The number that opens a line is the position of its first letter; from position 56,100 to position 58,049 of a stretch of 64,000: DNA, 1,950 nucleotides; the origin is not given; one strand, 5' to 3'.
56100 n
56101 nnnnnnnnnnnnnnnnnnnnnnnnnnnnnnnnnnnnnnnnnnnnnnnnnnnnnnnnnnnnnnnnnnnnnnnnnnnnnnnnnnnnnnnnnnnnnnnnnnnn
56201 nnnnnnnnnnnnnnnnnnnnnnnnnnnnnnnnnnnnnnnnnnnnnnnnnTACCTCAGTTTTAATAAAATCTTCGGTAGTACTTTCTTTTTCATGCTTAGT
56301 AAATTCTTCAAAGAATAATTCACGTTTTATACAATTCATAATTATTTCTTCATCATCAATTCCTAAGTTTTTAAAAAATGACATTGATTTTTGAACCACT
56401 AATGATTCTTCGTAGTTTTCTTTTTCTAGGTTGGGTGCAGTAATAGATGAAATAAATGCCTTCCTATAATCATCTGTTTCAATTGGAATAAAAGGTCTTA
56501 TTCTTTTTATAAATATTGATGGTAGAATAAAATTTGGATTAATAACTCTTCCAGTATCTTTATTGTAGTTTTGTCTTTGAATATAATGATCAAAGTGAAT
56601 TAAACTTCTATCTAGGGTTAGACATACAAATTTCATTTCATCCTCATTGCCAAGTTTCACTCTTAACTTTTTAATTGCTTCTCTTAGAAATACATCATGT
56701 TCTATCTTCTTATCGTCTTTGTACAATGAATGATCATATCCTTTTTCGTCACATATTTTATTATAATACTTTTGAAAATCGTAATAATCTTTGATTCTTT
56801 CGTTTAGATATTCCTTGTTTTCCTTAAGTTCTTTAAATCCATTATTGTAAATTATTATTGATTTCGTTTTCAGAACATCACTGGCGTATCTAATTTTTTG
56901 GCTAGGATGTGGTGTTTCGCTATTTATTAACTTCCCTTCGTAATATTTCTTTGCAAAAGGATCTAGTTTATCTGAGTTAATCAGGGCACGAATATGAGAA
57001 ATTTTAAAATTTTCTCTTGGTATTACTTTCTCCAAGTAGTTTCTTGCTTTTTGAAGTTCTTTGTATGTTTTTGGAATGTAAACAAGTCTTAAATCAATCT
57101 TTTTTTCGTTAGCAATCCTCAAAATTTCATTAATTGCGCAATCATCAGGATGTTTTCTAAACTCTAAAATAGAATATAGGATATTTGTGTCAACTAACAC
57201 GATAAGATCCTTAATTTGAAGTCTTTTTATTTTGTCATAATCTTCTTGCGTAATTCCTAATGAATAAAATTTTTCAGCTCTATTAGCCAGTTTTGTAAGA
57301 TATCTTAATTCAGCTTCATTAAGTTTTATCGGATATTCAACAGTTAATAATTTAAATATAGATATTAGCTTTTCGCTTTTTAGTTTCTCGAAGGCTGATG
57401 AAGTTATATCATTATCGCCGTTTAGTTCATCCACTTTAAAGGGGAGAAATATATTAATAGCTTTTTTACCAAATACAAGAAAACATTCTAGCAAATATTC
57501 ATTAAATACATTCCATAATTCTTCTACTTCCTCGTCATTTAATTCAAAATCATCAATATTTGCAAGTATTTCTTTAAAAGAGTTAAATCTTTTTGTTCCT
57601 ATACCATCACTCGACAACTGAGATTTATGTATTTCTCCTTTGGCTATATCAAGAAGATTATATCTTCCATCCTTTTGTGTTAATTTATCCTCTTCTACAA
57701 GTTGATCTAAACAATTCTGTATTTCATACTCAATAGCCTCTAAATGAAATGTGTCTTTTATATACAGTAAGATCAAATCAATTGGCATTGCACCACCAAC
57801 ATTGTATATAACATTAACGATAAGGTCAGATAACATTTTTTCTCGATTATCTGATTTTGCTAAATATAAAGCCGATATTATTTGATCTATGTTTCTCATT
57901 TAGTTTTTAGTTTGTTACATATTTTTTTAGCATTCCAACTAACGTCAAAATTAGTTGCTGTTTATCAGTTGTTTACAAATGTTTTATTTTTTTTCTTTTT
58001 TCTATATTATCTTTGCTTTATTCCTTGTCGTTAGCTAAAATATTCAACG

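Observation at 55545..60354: Four-gene minus-strand cassette (Lys-rich coiled coil, small beta-rich protein, SEC-C/Swt1-HEPN, wHTH-PIN-coiled-coil-2TM): candidate undescribed defence or abortive-infection system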

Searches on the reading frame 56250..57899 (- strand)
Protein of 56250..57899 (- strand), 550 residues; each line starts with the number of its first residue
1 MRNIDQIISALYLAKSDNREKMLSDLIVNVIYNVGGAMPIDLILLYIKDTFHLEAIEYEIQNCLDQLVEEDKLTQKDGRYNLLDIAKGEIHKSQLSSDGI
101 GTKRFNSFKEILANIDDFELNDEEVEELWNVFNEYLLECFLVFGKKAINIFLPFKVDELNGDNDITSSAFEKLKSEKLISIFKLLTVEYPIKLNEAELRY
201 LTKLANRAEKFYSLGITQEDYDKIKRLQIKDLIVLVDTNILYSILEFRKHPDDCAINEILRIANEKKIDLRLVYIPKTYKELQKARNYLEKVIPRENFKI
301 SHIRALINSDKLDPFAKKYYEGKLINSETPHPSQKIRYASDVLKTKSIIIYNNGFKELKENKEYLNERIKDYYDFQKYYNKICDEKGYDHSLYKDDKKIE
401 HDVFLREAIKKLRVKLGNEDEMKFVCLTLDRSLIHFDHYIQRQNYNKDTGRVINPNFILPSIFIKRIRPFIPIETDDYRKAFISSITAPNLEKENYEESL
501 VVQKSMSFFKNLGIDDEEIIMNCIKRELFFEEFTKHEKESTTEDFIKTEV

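Call 31: predict_structure(alignment_id=A2)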
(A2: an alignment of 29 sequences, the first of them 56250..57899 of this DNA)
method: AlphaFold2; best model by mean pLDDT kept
length: 550 residues; sequences in the alignment: 29
mean_pLDDT: 82.7   pTM: 0.79
mean pLDDT of the five models: 82.7, 79.2, 78.5, 77.9, 75.9
residues with pLDDT >= 90: 122; 70-90: 374; 50-70: 47; < 50: 7
segments of 3 or more residues with pLDDT < 50: 1-4
pLDDT, mean of each block of 10 residues (from residue 1): 51 62 84 86 84 81 91 91 86 76 87 80 90 87 78 57 72 86 86 85 82 79 76 92 89 88 86 92 88 86 87 88 89 87 91 80 91 90 77 86 91 78 87 85 65 79 82 71 79 70 90 89 85 89 89
secondary structure, 60 per line:
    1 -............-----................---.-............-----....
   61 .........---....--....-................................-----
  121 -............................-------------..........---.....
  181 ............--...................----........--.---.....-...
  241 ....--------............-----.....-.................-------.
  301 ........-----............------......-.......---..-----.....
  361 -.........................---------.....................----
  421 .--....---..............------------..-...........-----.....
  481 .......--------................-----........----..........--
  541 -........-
elements in order: H2-13 H19-34 H40-51 H57-69 E73-76 E79-82 H84-115 H122-149 H163-172 H176-192 H195-213 H218-225 E232-236 H238-244 H253-264 E270-274 H276-292 H300-308 H314-325 H332-337 H339-345 H356-360 H362-386 H396-416 E424-427 H431-444 H460-470 H476-487 H496-511 H517-524 H529-538 H542-549

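Call 37: fold_search(model_id=the predicted structure, library=pdb)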
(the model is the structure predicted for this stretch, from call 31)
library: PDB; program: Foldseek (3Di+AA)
matches with E <= 10: 408; with E <= 0.001: 0
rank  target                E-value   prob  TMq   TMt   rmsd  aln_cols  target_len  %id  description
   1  8ffz_B                1.4e-01  0.14  0.11  0.07  33.0       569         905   13  TFIIIA-TFIIIC-Brf1-TBP complex bound to 5S rRNA gene (released 2023-06-21)
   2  8bif_D                2.2e-01  0.28  0.10  0.16  15.9       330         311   12  O-Methyltransferase Plu4892 in complex with SAH (released 2023-03-08)
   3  4qvg_B                2.4e-01  0.33  0.11  0.16  16.0       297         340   12  Crystal structure of S-adenosylmethionine-dependent methyltransferase SibL in its apo form (released 2015-05-27)
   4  6lg2_A                3.1e-01  0.77  0.12  0.32  17.3       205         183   11  VanR bound to Vanillate (released 2020-02-12)
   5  8bgt_A                4.0e-01  0.16  0.10  0.17  19.7       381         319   12  O-Methyltransferase Plu4890 in complex with SAM (released 2023-03-08)
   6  3oqh_A                4.3e-01  0.60  0.19  0.35  10.0       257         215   14  Crystal structure of B. licheniformis CDPS yvmC-BLIC (released 2011-02-23)
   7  8bif_A                4.3e-01  0.30  0.10  0.16  16.1       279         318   12  O-Methyltransferase Plu4892 in complex with SAH (released 2023-03-08)
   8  5x12                  4.7e-01  0.72  0.12  0.32  13.6       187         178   16  Crystal structure of Bacillus subtilis PadR (released 2017-11-22)
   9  6i6m_A                5.1e-01  0.35  0.12  0.18  16.9       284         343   10  Papaver somniferum O-methyltransferase 1 (released 2019-03-27)
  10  5ysz_A                5.5e-01  0.06  0.09  0.13  23.3       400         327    7  transcriptional regulator CelR-cellobiose complex (released 2018-08-22)
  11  3lst_A                6.0e-01  0.35  0.12  0.18  15.7       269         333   11  Crystal Structure of CalO1, Methyltransferase in Calicheamicin Biosynthesis, SAH bound form (released 2010-03-02)
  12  1x19                  6.0e-01  0.23  0.10  0.15  19.2       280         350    9  Crystal structure of BchU involved in bacteriochlorophyll c biosynthesis (released 2006-07-18)
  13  4qvg_C                6.5e-01  0.21  0.11  0.16  16.4       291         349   11  Crystal structure of S-adenosylmethionine-dependent methyltransferase SibL in its apo form (released 2015-05-27)
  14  6ez3_D                6.8e-01  0.66  0.20  0.39   9.6       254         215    8  Structure of CDPS from Staphylococcus haemolyticus (released 2018-11-14)
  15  3dp7_B                7.4e-01  0.30  0.11  0.17  17.0       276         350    9  CRYSTAL STRUCTURE OF SAM-dependent methyltransferase from Bacteroides vulgatus ATCC 8482 (released 2008-07-29)
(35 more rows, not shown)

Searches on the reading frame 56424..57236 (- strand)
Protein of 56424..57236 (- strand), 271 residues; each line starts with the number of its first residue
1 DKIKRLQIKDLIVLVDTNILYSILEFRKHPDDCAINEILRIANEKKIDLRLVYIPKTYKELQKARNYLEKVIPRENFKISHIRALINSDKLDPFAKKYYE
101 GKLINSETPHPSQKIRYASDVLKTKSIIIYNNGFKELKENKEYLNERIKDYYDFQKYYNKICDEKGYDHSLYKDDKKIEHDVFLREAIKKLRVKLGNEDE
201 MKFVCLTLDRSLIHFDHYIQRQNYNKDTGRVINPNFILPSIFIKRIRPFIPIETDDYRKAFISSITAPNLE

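Call 48: search_solved_structures(query=A5, max_evalue=10, show_alignments=3)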
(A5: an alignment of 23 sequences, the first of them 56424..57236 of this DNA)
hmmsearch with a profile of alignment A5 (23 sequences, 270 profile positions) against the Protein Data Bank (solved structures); distinct sequences matched with E-value up to 10: 0.

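Call 58: search_protein_representatives(alignment_id=A5)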
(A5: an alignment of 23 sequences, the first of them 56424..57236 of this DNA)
Query: 23 sequences, 270 profile positions. Proteins with E-value up to 0.001 (for the whole library): 862; up to 1e-10: 478; up to 1e-30: 72. The best 150 are listed.
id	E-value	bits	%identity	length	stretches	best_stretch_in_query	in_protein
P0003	5.1e-117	406.3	-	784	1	1-270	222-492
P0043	3.4e-113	393.8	-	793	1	1-269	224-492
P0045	6.2e-107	373.3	-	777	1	1-268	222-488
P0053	3.4e-106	370.8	-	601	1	1-268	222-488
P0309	1.3e-103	362.3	-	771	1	1-269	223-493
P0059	3.3e-98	344.7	-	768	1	2-270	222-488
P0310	8.2e-87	307.3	-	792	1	4-270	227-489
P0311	2.3e-85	302.5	-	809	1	2-269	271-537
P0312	1.3e-84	300.1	-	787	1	1-270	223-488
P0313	4.3e-83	295.1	-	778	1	3-270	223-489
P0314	2.7e-82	292.5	-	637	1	1-270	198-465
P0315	6.5e-82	291.2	-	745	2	2-270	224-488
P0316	3.5e-81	288.8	-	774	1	2-270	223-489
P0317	4.0e-81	288.6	-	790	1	2-269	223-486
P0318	9.1e-81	287.5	-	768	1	2-269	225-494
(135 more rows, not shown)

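Call 61: search_protein_families(library=pfam, alignment_id=A7, max_evalue=0.01)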
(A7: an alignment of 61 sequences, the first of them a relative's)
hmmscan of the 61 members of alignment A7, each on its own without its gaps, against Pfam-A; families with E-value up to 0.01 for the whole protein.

A. member 1, P0376 (733 aa): 1 family
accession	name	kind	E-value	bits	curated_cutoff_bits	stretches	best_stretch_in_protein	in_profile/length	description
PF01956.21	EMC3_TMCO1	-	0.0011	19.2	27.1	0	543-668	39-127/169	Integral membrane protein EMC3/TMCO1-like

B. families by the number of members that match (of 61 scanned): 17 families
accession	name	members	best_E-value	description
PF20990.2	DUF2207_C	7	6.4e-06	Predicted membrane protein (DUF2207) C-terminal domain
PF01850.27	PIN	3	0.0019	PIN domain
PF16289.11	PIN_12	2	6.3e-05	PIN domain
PF00196.25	GerE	1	3.9e-09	Bacterial regulatory proteins, luxR family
PF13470.12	PIN_3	1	0.00012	PIN domain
PF11241.13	DUF3043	1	0.00022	Protein of unknown function (DUF3043)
PF05622.17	HOOK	1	0.00027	HOOK protein coiled-coil region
PF03484.21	B5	1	0.00078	tRNA synthetase B5 domain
PF01956.21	EMC3_TMCO1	1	0.0011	Integral membrane protein EMC3/TMCO1-like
PF14828.11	Amnionless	1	0.0018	Amnionless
PF08745.17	PIN_5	1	0.0019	PINc domain ribonuclease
PF13239.11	2TM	1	0.0024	2TM domain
PF01988.24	VIT1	1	0.0038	VIT family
PF17280.7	DUF5345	1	0.0039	Family of unknown function (DUF5345)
PF14749.11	Acyl-CoA_ox_N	1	0.005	Acyl-coenzyme A oxidase N-terminal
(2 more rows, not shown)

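Call 62: search_solved_structures(query=A7, max_evalue=10, show_alignments=0)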
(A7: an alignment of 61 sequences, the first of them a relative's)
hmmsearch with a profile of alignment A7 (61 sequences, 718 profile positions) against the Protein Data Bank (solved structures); distinct sequences matched with E-value up to 10: 140 (the best 60 are shown).
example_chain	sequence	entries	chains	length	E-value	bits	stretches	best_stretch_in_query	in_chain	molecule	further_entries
9vee_A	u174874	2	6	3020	8.8e-07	30.8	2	564-710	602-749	Piezo-type mechanosensitive ion channel component 2,Green fluorescent protein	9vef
6kg7_A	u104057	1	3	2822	5.4e-05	24.9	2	559-710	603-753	Piezo-type mechanosensitive ion channel component 2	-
8fd6_A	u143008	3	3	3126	0.00063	21.4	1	536-675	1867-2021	Cytoplasmic dynein 1 heavy chain 1,Serine--tRNA ligase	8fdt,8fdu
8fcy_A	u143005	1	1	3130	0.00077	21.1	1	536-675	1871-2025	Cytoplasmic dynein 1 heavy chain 1,Serine--tRNA ligase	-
8i6o_E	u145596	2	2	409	0.0023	19.5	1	514-635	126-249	Membrane-bound metallopeptidase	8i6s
9y6s_7G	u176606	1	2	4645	0.0025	19.4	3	550-639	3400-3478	Dynein heavy chain, putative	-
5wlq_A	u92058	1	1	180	0.0062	18.1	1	536-627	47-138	Capsid assembly scaffolding protein,Myosin-7,Microtubule-associated protein RP/EB family m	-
8y6j_A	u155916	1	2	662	0.013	17.1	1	544-698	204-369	Cation transporter HKT1;1,Soluble cytochrome b562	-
6i3m_C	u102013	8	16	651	0.013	17.1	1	541-639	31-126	Translation initiation factor eIF-2B subunit delta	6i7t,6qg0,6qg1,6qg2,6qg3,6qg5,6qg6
9uvy_A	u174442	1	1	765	0.015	16.9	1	536-687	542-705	Vasopressin V2 receptor,ARK1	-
8qox_B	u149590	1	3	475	0.016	16.8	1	534-652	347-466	Conserved membrane protein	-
9e5c_6e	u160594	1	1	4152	0.017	16.7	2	540-610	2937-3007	Dynein heavy chain, putative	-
7o4h_A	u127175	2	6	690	0.021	16.3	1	549-633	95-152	cGMP-gated cation channel alpha-1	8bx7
9e2g_4H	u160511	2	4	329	0.025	16.1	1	567-638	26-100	MC7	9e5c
6w6l_6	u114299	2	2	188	0.025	16.1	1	586-689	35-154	Calcium load-activated calcium channel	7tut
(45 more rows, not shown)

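Call 63: find_related_loci(query=A5, collection=viral_contigs, flank=10000)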
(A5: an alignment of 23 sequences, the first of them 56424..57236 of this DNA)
Query A5 (271 aa) in viral_contigs; peptide patterns used: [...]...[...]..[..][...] (x = any residue, [..] = any of these).
22 stretches matched a pattern, but none encodes a relative of the query by tblastn (E <= 1e-3).
